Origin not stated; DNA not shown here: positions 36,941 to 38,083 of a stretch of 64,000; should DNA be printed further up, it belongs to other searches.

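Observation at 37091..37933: Signal-peptide-bearing PAPS-type sulfotransferase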

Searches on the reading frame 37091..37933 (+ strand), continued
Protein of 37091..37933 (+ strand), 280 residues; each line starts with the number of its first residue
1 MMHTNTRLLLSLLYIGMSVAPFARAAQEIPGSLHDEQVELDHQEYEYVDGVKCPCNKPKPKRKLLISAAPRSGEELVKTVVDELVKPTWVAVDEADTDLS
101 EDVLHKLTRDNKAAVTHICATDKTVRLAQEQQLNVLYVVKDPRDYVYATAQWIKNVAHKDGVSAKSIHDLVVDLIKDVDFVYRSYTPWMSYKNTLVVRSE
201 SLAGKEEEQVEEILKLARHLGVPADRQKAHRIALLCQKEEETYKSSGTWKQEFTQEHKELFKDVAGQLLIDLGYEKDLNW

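Call 30: find_related_loci(query=A2, collection=genome_contigs, flank=6000)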
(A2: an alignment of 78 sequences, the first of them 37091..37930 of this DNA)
Query A2 (280 aa) in genome_contigs; peptide patterns used: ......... (x = any residue, [..] = any of these).
57 stretches matched a pattern; 49 encode a relative of the query (tblastn E <= 1e-3); 47 distinct loci.
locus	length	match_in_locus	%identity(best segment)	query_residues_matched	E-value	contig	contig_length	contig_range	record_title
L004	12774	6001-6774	28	36-280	1e-29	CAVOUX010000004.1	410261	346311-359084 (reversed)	MAG: uncultured bacterium isolate MFD10064.bin.2.104 genome assembly, contig: contig_16105, whole genome shotgun sequenc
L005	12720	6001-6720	29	56-280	6e-27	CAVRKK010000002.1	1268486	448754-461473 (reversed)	MAG: uncultured bacterium isolate MFD05580.bin.1.97 genome assembly, contig: contig_40248, whole genome shotgun sequence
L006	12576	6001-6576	32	115-280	6e-26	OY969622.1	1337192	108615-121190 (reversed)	MAG: Candidatus Babeliales bacterium isolate MFD04434.bin.c.2 genome assembly, chromosome: 1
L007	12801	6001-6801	30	64-280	6e-26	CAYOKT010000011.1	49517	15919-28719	MAG TPA_asm: uncultured bacterium isolate SRP338002_co1_120 genome assembly, contig: NODE_637_length_49517_cov_67.932595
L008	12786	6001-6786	28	55-280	2e-25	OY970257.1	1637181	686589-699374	MAG: uncultured bacterium isolate MFD00082.bin.1.38 genome assembly, chromosome: 1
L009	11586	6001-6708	27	62-280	2e-25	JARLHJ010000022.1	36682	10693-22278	MAG: Candidatus Babeliales bacterium isolate MAG_BO39 MetaBAT2_Bin_39_Oxic_k141_1416551, whole genome shotgun sequence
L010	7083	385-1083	28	61-280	1e-24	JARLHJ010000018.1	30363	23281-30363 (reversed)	MAG: Candidatus Babeliales bacterium isolate MAG_BO39 MetaBAT2_Bin_39_Oxic_k141_1278841, whole genome shotgun sequence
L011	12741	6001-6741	30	61-280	9e-27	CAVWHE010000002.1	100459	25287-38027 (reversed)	MAG: uncultured bacterium isolate MFD01476.bin.1.4 genome assembly, contig: contig_64743, whole genome shotgun sequence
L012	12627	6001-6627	30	99-280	2e-24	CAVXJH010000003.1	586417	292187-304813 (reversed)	MAG: Candidatus Babeliales bacterium isolate MFD03323.bin.2.33 genome assembly, contig: contig_18938, whole genome shotg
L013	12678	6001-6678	28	64-280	3e-24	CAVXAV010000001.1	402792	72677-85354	MAG: uncultured bacterium isolate MFD02579.bin.2.17 genome assembly, contig: contig_10176, whole genome shotgun sequence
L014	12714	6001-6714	28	68-280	4e-24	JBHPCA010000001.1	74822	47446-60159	Candidatus Dependentiae bacterium isolate SAG AM-311-O15 NODE_1_length_74822_cov_32.580871, whole genome shotgun sequenc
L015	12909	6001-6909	26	9-280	5e-24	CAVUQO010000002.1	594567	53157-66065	MAG: Candidatus Babeliales bacterium isolate MFD05580.bin.2.90 genome assembly, contig: contig_30752, whole genome shotg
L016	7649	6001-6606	31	103-280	9e-24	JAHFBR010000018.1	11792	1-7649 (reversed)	MAG: bacterium isolate nzgw202 NODE_5611_length_11793_cov_3.212474, whole genome shotgun sequence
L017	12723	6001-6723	30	70-280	5e-23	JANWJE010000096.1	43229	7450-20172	MAG: Parachlamydiaceae bacterium isolate CRAIB_MAG59 c_000000088780, whole genome shotgun sequence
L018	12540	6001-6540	31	115-280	2e-22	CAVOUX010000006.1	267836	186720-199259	MAG: uncultured bacterium isolate MFD10064.bin.2.104 genome assembly, contig: contig_16108, whole genome shotgun sequenc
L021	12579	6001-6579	30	116-280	2e-21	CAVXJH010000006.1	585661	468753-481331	MAG: Candidatus Babeliales bacterium isolate MFD03323.bin.2.33 genome assembly, contig: contig_45610, whole genome shotg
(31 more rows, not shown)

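Call 33: search_protein_representatives(alignment_id=A3)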
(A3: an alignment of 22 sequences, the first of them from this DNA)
Query: 22 sequences, 248 profile positions. Proteins with E-value up to 0.001 (for the whole library): 8889; up to 1e-10: 3868; up to 1e-30: 1711. The best 150 are listed.
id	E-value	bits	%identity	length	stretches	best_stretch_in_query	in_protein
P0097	1.4e-116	404.6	-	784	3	25-248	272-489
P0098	4.0e-104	363.8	-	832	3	21-248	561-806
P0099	7.7e-102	356.4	-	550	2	23-247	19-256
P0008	7.7e-77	274.5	-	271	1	2-248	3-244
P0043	3.9e-72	259.1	-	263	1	9-248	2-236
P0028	7.1e-72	258.2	-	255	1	23-248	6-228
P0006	9.9e-69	247.9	-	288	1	20-248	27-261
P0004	1.1e-67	244.6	-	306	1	1-248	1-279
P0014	1.8e-67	243.8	-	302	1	4-248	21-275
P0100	2.2e-66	240.2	-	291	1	18-248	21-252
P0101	4.7e-65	235.9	-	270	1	8-248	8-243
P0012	1.3e-64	234.5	-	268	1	9-248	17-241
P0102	3.0e-63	230.0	-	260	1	14-248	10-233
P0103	5.2e-63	229.2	-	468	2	71-248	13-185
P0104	3.1e-62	226.7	-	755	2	20-248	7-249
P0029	5.9e-57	209.4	-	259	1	18-248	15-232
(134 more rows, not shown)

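Call 36: search_solved_structures(query=A2, max_evalue=0.01, show_alignments=3)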
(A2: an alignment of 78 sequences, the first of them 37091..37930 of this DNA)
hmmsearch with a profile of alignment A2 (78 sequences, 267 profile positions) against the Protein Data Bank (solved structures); distinct sequences matched with E-value up to 0.01: 52.
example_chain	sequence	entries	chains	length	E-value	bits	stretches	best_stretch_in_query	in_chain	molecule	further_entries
5x2b_D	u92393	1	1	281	9.9e-26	94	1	22-248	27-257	Sulfotransferase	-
5x2b_F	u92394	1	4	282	9.9e-26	94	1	22-248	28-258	Sulfotransferase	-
5x2b_C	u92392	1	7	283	1e-25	94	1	22-248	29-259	Sulfotransferase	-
1j99_A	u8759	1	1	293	2.8e-20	76.2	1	24-249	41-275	ALCOHOL SULFOTRANSFERASE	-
1ov4_A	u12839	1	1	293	3e-20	76.1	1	24-249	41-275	Alcohol sulfotransferase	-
2qp4_A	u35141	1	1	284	4.3e-20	75.5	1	24-249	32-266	Bile salt sulfotransferase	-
2qp3_A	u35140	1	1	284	5.1e-20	75.3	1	24-249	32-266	Bile salt sulfotransferase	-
7d1x_A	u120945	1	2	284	7.6e-20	74.7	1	24-250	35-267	Sulfotransferase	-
4ifb_A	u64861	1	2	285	7.9e-20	74.7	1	24-249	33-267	Bile salt sulfotransferase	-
7eov_A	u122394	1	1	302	8.9e-20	74.5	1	24-250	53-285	cytosolic sulfotransferase SULT2A8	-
3f3y_A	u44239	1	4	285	8.9e-20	74.5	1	24-249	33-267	Bile salt sulfotransferase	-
1efh_A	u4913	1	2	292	9.7e-20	74.4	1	24-249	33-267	HYDROXYSTEROID SULFOTRANSFERASE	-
2ad1_A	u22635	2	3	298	1.2e-17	67.5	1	23-248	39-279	Sulfotransferase 1C2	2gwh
3ckl_A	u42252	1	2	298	4.5e-17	65.6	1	21-249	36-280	Sulfotransferase family cytosolic 1B member 1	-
2z5f_A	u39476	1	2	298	6.2e-17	65.2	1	21-249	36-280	Sulfotransferase family cytosolic 1B member 1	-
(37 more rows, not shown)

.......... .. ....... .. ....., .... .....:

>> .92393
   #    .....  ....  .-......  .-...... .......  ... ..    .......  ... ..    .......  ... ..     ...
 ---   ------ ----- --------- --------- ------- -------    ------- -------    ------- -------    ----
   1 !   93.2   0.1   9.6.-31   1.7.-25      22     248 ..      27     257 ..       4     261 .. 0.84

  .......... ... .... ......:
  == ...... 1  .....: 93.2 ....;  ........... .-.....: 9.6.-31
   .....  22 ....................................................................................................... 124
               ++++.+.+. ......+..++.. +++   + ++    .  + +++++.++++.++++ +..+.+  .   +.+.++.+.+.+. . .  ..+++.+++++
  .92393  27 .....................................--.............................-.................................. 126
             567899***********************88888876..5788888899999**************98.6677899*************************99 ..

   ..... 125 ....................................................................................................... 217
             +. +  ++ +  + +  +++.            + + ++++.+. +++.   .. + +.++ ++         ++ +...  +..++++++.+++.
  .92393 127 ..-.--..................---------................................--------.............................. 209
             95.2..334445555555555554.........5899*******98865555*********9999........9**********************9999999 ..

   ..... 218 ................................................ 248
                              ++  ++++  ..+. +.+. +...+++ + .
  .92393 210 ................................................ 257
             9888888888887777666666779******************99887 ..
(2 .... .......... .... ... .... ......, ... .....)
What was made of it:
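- Closest known: Cytosolic SULT-type PAPS sulfotransferases. Same: The family profile aligns motif for motif with SULT7A1 (E 1e-25, call 36).
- Closest known: Eukaryotic Golgi sulfotransferases. Same: The profile hit is weak (E 3.6e-3, call 36).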

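Call 39: find_encoding_contigs(protein=P0018, flank=8000, max_places=1)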
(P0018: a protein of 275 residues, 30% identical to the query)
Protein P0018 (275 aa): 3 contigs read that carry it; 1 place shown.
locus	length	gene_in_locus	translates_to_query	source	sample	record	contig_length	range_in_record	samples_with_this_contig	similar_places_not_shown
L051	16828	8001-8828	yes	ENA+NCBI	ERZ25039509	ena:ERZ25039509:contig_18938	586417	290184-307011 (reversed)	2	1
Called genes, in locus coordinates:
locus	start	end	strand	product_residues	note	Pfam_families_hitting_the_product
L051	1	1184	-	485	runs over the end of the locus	PF00023:Ank (faint), PF13606:Ank_3 (faint), PF13637:Ank_4 (faint), PF12796:Ank_2, PF13857:Ank_5 (faint)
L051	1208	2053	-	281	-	-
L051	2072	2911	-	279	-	-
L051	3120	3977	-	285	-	-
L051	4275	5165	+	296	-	-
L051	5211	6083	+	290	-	-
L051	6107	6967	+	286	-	-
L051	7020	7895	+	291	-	-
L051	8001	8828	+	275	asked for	PF00685:Sulfotransfer_1 (weak)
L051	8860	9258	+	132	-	-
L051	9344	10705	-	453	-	PF01566:Nramp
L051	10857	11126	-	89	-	-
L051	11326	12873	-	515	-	-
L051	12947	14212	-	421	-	PF05141:DIT1_PvcA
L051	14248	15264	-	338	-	PF05141:DIT1_PvcA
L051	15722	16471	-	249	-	PF02463:SMC_N, PF13175:AAA_15 (faint), PF00005:ABC_tran, PF13304:AAA_21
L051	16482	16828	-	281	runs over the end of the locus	PF02653:BPD_transp_2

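Call 40: find_encoding_contigs(protein=P0014, flank=8000, max_places=1)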
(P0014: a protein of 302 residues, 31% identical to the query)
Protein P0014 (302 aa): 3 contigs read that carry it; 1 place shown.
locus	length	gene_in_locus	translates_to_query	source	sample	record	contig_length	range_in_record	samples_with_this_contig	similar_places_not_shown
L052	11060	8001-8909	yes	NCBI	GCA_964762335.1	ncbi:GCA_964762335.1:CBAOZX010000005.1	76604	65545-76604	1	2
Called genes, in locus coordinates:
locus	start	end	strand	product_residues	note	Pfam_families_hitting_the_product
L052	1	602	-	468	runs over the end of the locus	PF03747:ADP_ribosyl_GH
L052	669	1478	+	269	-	-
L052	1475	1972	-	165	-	PF00293:NUDIX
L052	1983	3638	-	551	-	-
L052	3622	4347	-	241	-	PF00406:ADK, PF13207:AAA_17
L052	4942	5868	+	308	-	PF25145:NfeD1b_N (weak), PF01343:Peptidase_S49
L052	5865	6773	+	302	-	PF00685:Sulfotransfer_1 (weak)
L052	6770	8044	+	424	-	PF00534:Glycos_transf_1, PF13692:Glyco_trans_1_4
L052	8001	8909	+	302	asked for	PF00685:Sulfotransfer_1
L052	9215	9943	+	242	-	PF07931:CPT, PF13671:AAA_33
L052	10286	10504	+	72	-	PF01336:tRNA_anti-codon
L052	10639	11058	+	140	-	?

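Call 41: find_encoding_contigs(protein=P0029, flank=8000, max_places=1)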
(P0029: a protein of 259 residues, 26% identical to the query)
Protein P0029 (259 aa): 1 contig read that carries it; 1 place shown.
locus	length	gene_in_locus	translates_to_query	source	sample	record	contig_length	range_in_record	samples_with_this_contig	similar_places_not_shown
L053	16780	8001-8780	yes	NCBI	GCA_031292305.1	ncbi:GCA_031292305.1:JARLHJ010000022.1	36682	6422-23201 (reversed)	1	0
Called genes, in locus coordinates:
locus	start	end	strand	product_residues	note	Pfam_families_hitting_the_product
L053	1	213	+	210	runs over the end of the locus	PF13578:Methyltransf_24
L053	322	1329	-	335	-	PF24785:RXYLT1_C (weak)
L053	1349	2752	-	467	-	PF01210:NAD_Gly3P_dh_N (faint), PF03721:UDPG_MGDP_dh_N, PF03807:F420_oxidored (faint), PF00984:UDPG_MGDP_dh, PF03720:UDPG_MGDP_dh_C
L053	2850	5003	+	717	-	PF00107:ADH_zinc_N, PF01408:GFO_IDH_MocA (weak), PF02894:GFO_IDH_MocA_C, PF22725:GFO_IDH_MocA_C3 (weak)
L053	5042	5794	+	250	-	PF00535:Glycos_transf_2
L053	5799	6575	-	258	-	PF00685:Sulfotransfer_1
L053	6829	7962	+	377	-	PF01370:Epimerase, PF04321:RmlD_sub_bind (weak), PF16363:GDP_Man_Dehyd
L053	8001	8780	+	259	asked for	PF00685:Sulfotransfer_1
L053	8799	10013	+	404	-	PF00534:Glycos_transf_1, PF13692:Glyco_trans_1_4 (weak)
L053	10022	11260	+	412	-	PF00534:Glycos_transf_1, PF13692:Glyco_trans_1_4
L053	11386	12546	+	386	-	PF01370:Epimerase, PF04321:RmlD_sub_bind, PF16363:GDP_Man_Dehyd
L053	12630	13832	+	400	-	PF00534:Glycos_transf_1, PF13692:Glyco_trans_1_4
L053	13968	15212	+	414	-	PF00534:Glycos_transf_1, PF13692:Glyco_trans_1_4 (weak)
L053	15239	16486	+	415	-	PF00534:Glycos_transf_1, PF13692:Glyco_trans_1_4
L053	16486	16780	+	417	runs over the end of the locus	PF00534:Glycos_transf_1, PF13692:Glyco_trans_1_4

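Call 57: fold_search(model_id=the predicted structure, library=viral)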
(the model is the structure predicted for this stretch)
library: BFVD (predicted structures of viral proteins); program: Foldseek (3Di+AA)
matches with E <= 10: 709; with E <= 0.001: 13
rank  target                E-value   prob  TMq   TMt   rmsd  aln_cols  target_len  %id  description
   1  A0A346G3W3            9.0e-06  1.00  0.53  0.55   7.0       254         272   14  (no name in the UniProt tables at hand)
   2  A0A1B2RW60            4.8e-05  1.00  0.47  0.43   7.5       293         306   11  Sulfotransferase domain-containing protein [Lymphocystis disease virus 3]
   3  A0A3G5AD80            1.9e-04  1.00  0.41  0.48   4.4       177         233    9  Sulfotransferase domain-containing protein [Hyperionvirus sp.]
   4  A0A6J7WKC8            2.9e-04  1.00  0.43  0.46   6.3       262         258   10  Sulfotransferase family [uncultured Caudovirales phage]
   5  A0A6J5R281            4.1e-04  1.00  0.36  0.32  11.4       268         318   13  Uncharacterized protein [uncultured Caudovirales phage]
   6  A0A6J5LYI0            6.0e-04  1.00  0.39  0.46   6.7       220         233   14  Uncharacterized protein [uncultured Caudovirales phage]
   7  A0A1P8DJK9            6.4e-04  1.00  0.47  0.56   6.0       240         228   10  (no name in the UniProt tables at hand)
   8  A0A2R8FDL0            6.7e-04  0.91  0.22  0.22  14.5       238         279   13  P-loop containing nucleoside triphosphate hydrolase [Brazilian cedratvirus IHUMI]
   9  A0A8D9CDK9            8.9e-04  1.00  0.40  0.43   7.6       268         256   11  Sulfotransferase domain-containing protein [uncultured marine phage]
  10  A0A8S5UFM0            8.9e-04  1.00  0.39  0.40   8.9       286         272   10  Rap2 family GTPase consists of Rap2a, Rap2b, and Rap2c [Myoviridae sp. ctcyQ27]
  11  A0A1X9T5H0            1.0e-03  1.00  0.48  0.48   6.5       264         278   11  Sulfotransferase-like protein [Ranid herpesvirus 3]
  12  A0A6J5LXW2            1.0e-03  1.00  0.36  0.44   7.6       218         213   12  Uncharacterized protein [uncultured Caudovirales phage]
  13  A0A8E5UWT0            1.0e-03  0.99  0.34  0.37  11.1       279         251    9  (no name in the UniProt tables at hand)
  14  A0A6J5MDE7            1.1e-03  1.00  0.34  0.34   9.7       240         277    8  Sulfotransferase domain-containing protein [uncultured Caudovirales phage]
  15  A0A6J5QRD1            1.1e-03  0.99  0.32  0.33  10.5       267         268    9  Uncharacterized protein [uncultured Caudovirales phage]
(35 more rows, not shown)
